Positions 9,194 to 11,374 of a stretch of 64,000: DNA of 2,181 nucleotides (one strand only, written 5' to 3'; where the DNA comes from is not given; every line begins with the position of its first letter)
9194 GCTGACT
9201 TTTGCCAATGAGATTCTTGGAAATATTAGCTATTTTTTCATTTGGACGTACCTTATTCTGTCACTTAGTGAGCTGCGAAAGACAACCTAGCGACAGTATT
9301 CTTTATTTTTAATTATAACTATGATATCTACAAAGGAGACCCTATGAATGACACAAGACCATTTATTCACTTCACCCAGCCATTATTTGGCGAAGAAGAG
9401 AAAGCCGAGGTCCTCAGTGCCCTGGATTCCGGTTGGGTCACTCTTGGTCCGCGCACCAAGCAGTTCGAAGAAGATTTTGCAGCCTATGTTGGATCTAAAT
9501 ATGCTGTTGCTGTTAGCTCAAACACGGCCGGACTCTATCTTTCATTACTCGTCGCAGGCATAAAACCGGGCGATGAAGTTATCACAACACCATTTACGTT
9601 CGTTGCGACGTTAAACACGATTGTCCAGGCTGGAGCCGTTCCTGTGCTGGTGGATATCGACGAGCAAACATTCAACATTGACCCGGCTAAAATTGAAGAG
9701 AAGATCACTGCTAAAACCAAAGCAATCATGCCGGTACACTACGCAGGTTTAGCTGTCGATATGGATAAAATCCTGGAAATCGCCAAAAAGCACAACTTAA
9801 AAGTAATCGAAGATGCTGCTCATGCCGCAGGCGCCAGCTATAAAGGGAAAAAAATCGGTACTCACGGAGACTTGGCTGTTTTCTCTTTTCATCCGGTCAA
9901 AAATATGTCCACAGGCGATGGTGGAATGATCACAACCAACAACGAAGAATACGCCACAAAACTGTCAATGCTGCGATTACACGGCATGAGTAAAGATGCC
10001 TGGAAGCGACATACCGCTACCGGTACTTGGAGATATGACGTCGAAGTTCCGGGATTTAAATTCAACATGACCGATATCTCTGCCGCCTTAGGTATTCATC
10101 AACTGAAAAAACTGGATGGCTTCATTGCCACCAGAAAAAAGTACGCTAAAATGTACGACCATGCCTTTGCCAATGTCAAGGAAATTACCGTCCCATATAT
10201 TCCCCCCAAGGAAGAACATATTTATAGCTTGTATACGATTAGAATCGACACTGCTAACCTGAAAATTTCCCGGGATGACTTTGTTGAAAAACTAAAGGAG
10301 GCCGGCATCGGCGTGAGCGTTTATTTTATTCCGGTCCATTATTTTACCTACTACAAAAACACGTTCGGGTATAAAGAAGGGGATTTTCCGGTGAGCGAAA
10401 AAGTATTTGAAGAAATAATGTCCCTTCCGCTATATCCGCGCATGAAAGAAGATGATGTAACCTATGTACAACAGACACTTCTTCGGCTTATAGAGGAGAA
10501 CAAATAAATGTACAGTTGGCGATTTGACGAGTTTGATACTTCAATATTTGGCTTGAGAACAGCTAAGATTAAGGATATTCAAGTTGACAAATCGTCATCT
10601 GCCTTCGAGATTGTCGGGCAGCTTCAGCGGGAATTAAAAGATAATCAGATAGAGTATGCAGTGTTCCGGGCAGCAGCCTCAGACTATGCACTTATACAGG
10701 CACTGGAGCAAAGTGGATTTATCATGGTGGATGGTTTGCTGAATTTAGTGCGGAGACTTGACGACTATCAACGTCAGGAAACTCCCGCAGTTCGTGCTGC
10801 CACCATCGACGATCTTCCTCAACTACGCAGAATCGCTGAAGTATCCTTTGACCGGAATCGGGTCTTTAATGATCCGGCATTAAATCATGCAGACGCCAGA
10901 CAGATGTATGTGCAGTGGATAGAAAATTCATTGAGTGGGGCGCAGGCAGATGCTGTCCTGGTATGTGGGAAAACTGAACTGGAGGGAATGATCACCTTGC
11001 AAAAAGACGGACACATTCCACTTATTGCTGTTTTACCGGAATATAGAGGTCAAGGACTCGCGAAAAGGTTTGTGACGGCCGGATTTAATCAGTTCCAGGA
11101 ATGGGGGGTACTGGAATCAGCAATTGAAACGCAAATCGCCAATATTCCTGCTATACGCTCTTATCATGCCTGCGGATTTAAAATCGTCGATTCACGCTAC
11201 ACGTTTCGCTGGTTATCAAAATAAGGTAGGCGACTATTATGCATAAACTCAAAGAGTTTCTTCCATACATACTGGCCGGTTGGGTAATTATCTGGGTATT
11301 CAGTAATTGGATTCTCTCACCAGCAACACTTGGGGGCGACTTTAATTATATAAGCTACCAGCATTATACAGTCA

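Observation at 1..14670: Operon for a 4-acetamido-4,6-dideoxyhexose glycan with five GT-C/YfhO-like membrane glycosyltransferases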

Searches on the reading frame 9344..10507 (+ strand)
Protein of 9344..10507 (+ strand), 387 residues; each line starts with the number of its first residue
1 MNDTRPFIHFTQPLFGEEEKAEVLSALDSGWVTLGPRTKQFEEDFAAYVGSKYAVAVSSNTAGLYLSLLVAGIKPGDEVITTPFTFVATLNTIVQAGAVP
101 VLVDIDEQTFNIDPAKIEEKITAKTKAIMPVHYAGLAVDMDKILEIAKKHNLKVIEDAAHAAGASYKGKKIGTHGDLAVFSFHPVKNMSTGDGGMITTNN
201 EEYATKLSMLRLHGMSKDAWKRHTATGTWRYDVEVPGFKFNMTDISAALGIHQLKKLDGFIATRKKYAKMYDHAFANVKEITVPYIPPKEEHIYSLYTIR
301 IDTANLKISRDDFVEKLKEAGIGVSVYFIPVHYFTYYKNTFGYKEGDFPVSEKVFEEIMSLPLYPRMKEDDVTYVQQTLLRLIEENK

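Call 3: search_protein_families(library=pfam, proteins=[window:9344-10507:+], max_evalue=0.01)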
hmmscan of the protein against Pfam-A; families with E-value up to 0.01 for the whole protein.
window:9344-10507:+ (387 aa): 5 families
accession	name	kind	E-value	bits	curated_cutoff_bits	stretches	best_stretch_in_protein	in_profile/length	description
PF01041.23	DegT_DnrJ_EryC1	-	5.3e-137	457.3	19.8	1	16-379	4-359/360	DegT/DnrJ/EryC1/StrS aminotransferase family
PF00155.27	Aminotran_1_2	-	7.2e-10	39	19.7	1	38-166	44-194/361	Aminotransferase class I and II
PF01212.27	Beta_elim_lyase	-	5.2e-08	33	27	1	36-271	32-226/288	Beta-eliminating lyase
PF01053.26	Cys_Met_Meta_PP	-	7.3e-08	31.8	27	1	36-208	52-223/381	Cys/Met metabolism PLP-dependent enzyme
PF00266.25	Aminotran_5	-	0.00014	21.4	21.5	1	64-324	74-335/371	Aminotransferase class-V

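Call 7: search_protein_families(library=ncbifam, proteins=[window:9344-10507:+], max_evalue=0.01)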
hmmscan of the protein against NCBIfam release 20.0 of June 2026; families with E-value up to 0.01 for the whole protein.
window:9344-10507:+ (387 aa): 45 families (the best 25 are shown)
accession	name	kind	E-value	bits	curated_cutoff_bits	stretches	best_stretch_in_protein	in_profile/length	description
TIGR03588.1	PseC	equivalog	2.2e-120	402.1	423.5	1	11-381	5-378/380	UDP-4-amino-4,6-dideoxy-N-acetyl-beta-L-altrosamine transaminase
NF008658.2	PRK11658.1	equivalog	2e-116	388.7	631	1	6-384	3-378/379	UDP-4-amino-4-deoxy-L-arabinose aminotransferase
NF008687.0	PRK11706.1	equivalog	9.4e-83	278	375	1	8-382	2-373/375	dTDP-4-amino-4,6-dideoxygalactose transaminase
TIGR04181.1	NHT_00031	hypoth_equivalog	1.5e-81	274.1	420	1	8-362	1-357/359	LegC family aminotransferase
TIGR02379.1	ECA_wecE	subfamily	5.3e-69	232.8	434.85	1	8-382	2-374/376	dTDP-4-amino-4,6-dideoxy-D-glucose transaminase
NF011936.0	PRK15407.1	equivalog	1.4e-62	211.8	423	1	10-386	39-439/440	lipopolysaccharide biosynthesis protein RfbH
TIGR04427.1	PLP_DesI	equivalog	8.7e-58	196.3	650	1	25-383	40-382/390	dTDP-4-dehydro-6-deoxyglucose aminotransferase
NF004975.0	PRK06348.1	equivalog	1.2e-11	44.2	549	1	40-161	78-205/384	pyridoxal phosphate-dependent aminotransferase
NF005816.0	PRK07682.1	equivalog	2.9e-11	42.7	620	1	69-161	107-206/390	aminotransferase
NF006488.0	PRK08912.1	equivalog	1.1e-08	34.4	498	1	55-138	90-176/387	aminotransferase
NF004621.0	PRK05957.1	equivalog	1.1e-08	34.2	498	1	55-160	92-202/389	pyridoxal phosphate-dependent aminotransferase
TIGR01977.1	am_tr_V_EF2568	hypoth_equivalog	4.6e-08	32.5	377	1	60-202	71-217/376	cysteine desulfurase family protein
NF004650.0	PRK05994.1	equivalog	6.5e-08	31.8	667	1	36-182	63-207/427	O-acetylhomoserine aminocarboxypropyltransferase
NF041364.1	GntC_guanitoxin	equivalog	3.1e-07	29.6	415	1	56-160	64-176/356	guanitoxin biosynthesis PLP-dependent (S)-gamma-hydroxy-L-arginine cyclodehydratase GntC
NF005305.0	PRK06836.1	equivalog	3.4e-07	29.8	376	1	56-129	102-175/396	pyridoxal phosphate-dependent aminotransferase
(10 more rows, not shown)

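Call 33: search_solved_structures(query=window:9344-10507:+, max_evalue=1e-20)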
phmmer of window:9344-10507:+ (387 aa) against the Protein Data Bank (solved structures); distinct sequences matched with E-value up to 1e-20: 55.
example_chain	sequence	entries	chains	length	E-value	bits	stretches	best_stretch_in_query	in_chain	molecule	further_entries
1mdo_A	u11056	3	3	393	1.7e-95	323.8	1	6-376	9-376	ArnB aminotransferase | UDP-4-amino-4-deoxy-L-arabinose--oxoglutarate aminotransferase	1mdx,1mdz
4oca_A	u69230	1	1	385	1.2e-94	321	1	6-376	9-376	UDP-4-amino-4-deoxy-L-arabinose--oxoglutarate aminotransferase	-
8sng_A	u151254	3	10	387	4.4e-93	315.9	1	6-379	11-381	UDP-4-amino-4-deoxy-L-arabinose--oxoglutarate aminotransferase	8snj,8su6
4lc3_A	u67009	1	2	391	6.2e-84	285.7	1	3-383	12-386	Putative UDP-4-amino-4-deoxy-l-arabinose--oxoglutarate aminotransferase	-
3bn1_A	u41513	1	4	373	9.9e-78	265.3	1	6-375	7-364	Perosamine synthetase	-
3dr7_A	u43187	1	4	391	1e-77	265.3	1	6-375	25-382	Putative perosamine synthetase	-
3dr4_A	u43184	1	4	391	7e-77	262.5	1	6-375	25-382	Putative perosamine synthetase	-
7b0m_AAA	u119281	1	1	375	6e-76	259.5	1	9-383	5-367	Sugar aminotransferase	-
7b0d_A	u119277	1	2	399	1e-72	248.9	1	16-376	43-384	Glutamine--scyllo-inositol transaminase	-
6ewj_A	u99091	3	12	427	3.1e-70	240.7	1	8-381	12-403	Putative capsular polysaccharide biosynthesis protein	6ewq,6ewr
7n63_A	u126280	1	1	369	4.7e-65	223.6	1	14-385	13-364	Putative aminotransferase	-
3frk_A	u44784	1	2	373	8e-64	219.6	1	28-376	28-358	QdtB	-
3uwc_A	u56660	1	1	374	1e-62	215.9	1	32-378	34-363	Nucleotide-sugar aminotransferase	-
5uid_A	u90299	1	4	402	6e-61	210.1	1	7-375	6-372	Aminotransferase TlmJ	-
8e75_A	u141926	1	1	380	2e-56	195.2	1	23-373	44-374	DegT/DnrJ/EryC1/StrS aminotransferase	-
2fn6_A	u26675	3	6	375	2.4e-52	181.8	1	10-385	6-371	AMINOTRANSFERASE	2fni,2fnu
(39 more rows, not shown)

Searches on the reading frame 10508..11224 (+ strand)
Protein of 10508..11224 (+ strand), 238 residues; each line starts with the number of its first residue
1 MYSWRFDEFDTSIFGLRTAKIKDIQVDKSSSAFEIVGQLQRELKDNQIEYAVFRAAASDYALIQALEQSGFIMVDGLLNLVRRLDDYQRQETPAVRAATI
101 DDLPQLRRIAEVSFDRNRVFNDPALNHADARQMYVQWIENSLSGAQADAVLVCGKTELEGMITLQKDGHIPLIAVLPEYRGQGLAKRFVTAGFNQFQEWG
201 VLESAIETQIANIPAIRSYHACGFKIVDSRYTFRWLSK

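Call 3: search_protein_families(library=pfam, proteins=[window:10508-11224:+], max_evalue=0.01)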
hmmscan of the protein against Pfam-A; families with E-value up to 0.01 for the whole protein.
window:10508-11224:+ (238 aa): 6 families
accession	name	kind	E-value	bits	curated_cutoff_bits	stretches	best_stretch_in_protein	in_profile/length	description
PF13673.13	Acetyltransf_10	-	1.6e-10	41.5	23.6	1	148-236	32-119/128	Acetyltransferase (GNAT) domain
PF00583.31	Acetyltransf_1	-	4.6e-10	40.2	20.7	1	158-224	44-116/116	Acetyltransferase (GNAT) family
PF13508.13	Acetyltransf_7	-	1.4e-07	32.2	27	1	158-225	14-83/84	Acetyltransferase (GNAT) domain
PF08445.16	FR47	-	3.5e-05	24.1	22.1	1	160-231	15-84/86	FR47-like protein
PF13302.13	Acetyltransf_3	-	0.0019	19.3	25.4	1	96-225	5-138/138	Acetyltransferase (GNAT) domain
PF13527.13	Acetyltransf_9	-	0.0029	18.1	25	1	95-202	2-107/127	Acetyltransferase (GNAT) domain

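Call 7: search_protein_families(library=ncbifam, proteins=[window:10508-11224:+], max_evalue=0.01)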
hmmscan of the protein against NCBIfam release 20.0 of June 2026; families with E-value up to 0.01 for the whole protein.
window:10508-11224:+ (238 aa): 10 families
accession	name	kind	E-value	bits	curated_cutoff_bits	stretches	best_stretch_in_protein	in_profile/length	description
NF008212.0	PRK10975.1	equivalog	1.6e-29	103.4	219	1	53-231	46-227/232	dTDP-4-amino-4,6-dideoxy-D-galactose acyltransferase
TIGR02382.1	wecD_rffC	equivalog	4.5e-21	75.3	195.1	1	55-231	5-187/191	dTDP-4-amino-4,6-dideoxy-D-galactose acyltransferase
TIGR01575.1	rimI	equivalog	5.1e-08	33.1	86.4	1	161-231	49-119/132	ribosomal protein S18-alanine N-acetyltransferase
NF000360.1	sat4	exception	1.5e-06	28.5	380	1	167-227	96-156/180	streptothricin N-acetyltransferase Sat4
NF007025.1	PRK09491.1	equivalog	8.6e-05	22.5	173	1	173-231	68-126/145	ribosomal protein S18-alanine N-acetyltransferase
NF007853.0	PRK10562.1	equivalog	0.00087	19.5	125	1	146-231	47-127/146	N-acetyltransferase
NF000358.1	sat2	exception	0.00088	19.1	360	1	143-226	62-142/174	streptothricin N-acetyltransferase Sat2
TIGR03448.1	mycothiol_MshD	equivalog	0.0014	18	163.1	1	169-229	230-290/294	mycothiol synthase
NF043067.1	AAC_6p_group_E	equivalog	0.0016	18.4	140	1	173-229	76-132/140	aminoglycoside 6'-N-acetyltransferase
NF000359.1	sat3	exception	0.0049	16.9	360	1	161-236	89-165/180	streptothricin N-acetyltransferase Sat3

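Call 34: search_solved_structures(query=window:10508-11224:+, max_evalue=0.01, show_alignments=1)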
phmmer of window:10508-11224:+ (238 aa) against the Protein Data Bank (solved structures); distinct sequences matched with E-value up to 0.01: 12.
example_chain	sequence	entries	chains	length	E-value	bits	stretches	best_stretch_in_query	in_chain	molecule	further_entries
2fs5_A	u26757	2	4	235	4.4e-10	42.6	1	54-231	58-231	TDP-Fucosamine acetyltransferase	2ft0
2x7b_A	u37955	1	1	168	2.4e-08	37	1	94-227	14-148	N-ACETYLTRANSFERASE SSO0209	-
4lx9_A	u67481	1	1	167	2.4e-08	37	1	94-227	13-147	ARCHAEAL AMINO-TERMINAL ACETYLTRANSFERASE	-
4r3k_A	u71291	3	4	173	2.7e-08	36.8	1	94-227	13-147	Uncharacterized N-acetyltransferase SSO0209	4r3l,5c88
7l1k_A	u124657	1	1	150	4.2e-07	32.9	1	135-227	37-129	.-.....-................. 30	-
6ag5_A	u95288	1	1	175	1.8e-06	30.8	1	94-227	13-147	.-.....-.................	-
6ag4_A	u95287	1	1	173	4.6e-06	29.5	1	94-227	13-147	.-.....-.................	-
6yga_A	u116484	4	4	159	3e-05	26.8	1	161-227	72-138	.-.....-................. 30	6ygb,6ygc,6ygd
5isv_A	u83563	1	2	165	0.007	19.1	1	123-228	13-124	Ribosomal-protein-alanine acetyltransferase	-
7mx2_A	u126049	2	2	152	0.0076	19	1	149-234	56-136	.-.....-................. 30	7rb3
6wqb_A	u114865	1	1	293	0.0098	18.6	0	95-228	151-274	N-terminal acetyltransferase, GNAT family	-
6wqc_A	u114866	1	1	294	0.0099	18.6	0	95-228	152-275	N-terminal acetyltransferase, GNAT family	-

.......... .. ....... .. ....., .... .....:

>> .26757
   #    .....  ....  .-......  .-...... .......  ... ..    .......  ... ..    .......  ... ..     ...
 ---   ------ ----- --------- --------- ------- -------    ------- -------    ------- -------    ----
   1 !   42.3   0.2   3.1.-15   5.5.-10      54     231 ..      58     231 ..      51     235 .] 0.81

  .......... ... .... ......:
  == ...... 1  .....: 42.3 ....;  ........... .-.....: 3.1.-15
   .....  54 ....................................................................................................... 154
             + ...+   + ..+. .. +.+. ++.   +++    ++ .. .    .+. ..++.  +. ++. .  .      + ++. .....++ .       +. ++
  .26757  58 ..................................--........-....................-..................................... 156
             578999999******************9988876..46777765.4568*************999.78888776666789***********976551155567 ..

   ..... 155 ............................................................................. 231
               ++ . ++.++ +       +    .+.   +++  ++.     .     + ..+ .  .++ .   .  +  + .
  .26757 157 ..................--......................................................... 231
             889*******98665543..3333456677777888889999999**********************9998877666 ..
